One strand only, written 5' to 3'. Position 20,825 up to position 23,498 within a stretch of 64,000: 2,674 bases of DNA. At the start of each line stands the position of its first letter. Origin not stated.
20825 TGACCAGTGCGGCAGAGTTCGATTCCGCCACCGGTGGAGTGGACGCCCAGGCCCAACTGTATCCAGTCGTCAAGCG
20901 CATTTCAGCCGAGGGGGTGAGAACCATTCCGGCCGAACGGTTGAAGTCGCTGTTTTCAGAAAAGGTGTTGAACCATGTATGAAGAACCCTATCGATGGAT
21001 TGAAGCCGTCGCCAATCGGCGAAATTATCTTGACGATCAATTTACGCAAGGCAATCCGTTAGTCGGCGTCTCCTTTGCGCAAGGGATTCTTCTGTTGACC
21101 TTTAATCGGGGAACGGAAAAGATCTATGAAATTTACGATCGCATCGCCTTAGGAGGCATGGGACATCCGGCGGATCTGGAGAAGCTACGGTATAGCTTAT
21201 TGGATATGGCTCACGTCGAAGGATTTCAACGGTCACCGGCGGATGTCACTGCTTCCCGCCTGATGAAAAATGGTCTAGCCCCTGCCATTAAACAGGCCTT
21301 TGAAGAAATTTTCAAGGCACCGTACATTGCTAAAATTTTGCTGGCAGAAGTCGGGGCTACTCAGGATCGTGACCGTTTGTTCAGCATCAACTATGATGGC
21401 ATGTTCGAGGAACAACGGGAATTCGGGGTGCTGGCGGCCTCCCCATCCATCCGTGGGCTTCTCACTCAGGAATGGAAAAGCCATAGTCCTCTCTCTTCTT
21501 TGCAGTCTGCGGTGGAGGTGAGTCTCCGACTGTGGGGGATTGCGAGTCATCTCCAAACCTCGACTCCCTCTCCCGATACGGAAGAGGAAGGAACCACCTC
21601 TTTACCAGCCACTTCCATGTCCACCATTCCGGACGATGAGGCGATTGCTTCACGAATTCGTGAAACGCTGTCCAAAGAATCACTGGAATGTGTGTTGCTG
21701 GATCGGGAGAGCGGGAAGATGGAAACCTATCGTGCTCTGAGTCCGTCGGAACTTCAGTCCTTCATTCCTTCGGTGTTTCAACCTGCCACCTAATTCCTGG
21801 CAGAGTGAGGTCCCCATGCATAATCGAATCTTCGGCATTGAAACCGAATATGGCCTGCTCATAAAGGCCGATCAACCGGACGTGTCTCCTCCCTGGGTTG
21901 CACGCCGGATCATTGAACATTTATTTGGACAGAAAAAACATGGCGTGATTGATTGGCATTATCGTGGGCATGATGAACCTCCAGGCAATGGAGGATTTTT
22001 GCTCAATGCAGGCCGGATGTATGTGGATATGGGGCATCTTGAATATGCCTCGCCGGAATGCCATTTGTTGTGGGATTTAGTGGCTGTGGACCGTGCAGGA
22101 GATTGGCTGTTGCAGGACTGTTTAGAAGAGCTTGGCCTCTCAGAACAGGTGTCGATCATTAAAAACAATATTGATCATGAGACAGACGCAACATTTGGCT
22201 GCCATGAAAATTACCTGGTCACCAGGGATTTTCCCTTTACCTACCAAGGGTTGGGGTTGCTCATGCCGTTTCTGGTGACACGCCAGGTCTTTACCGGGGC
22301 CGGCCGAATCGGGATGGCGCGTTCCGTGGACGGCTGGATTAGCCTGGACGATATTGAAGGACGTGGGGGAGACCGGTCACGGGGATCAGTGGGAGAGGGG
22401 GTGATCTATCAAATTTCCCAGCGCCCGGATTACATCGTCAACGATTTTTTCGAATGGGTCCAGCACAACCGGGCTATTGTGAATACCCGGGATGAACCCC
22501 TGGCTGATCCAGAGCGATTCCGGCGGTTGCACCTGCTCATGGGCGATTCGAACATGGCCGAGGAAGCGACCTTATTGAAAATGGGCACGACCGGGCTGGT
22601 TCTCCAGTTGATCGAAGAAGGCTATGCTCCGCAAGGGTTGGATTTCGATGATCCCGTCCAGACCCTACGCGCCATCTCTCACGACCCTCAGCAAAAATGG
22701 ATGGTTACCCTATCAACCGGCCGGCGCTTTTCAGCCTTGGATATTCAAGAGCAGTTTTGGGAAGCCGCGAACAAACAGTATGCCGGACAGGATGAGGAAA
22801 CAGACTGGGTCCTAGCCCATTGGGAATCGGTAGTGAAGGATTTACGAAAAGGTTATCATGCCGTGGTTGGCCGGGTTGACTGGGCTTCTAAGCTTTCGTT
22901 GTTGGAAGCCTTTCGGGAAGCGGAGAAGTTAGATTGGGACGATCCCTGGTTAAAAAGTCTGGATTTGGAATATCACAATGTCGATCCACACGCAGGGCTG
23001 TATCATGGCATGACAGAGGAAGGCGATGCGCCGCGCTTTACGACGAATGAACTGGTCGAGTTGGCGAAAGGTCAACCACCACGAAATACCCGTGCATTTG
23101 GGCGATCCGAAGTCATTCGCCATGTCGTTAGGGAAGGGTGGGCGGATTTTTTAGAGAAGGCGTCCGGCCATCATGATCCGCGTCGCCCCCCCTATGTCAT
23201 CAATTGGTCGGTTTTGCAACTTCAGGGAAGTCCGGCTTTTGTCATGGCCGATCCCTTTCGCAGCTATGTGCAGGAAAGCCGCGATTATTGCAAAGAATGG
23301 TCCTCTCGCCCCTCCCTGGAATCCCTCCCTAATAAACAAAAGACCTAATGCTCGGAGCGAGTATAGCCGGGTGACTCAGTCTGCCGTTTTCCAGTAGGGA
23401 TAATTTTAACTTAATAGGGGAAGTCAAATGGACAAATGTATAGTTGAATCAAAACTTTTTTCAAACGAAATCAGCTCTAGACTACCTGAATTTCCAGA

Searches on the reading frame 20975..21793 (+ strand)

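Call 4: search_protein_families(library=pfam, proteins=[window:20975-21793:+], max_evalue=0.01)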
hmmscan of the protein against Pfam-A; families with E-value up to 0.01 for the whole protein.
window:20975-21793:+ (272 aa): 1 family
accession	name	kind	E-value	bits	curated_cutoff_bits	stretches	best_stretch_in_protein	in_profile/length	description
PF00227.31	Proteasome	-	2e-07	31.3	22.4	1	29-181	7-164/189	Proteasome subunit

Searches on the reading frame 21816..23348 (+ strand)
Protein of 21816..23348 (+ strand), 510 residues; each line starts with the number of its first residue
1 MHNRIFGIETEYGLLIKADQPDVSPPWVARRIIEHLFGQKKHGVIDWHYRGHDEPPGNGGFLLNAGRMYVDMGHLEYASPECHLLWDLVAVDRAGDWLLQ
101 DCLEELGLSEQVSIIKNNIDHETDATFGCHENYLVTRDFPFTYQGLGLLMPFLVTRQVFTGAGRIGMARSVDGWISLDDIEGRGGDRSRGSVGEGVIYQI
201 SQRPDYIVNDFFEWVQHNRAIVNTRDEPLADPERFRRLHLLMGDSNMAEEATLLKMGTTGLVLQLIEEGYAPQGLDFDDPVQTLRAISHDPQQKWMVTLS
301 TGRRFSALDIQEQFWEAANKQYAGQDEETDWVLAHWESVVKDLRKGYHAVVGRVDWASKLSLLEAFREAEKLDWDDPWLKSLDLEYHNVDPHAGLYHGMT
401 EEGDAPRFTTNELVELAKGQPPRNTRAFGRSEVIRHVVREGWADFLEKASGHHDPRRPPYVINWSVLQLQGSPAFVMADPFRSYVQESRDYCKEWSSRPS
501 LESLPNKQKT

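Call 4: search_protein_families(library=pfam, proteins=[window:21816-23348:+], max_evalue=0.01)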
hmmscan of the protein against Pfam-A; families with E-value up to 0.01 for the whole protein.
window:21816-23348:+ (510 aa): 1 family
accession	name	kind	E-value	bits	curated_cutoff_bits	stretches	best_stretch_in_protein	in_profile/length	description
PF03136.20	Pup_ligase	-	7.6e-129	431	25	1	4-439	1-430/441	Pup-ligase protein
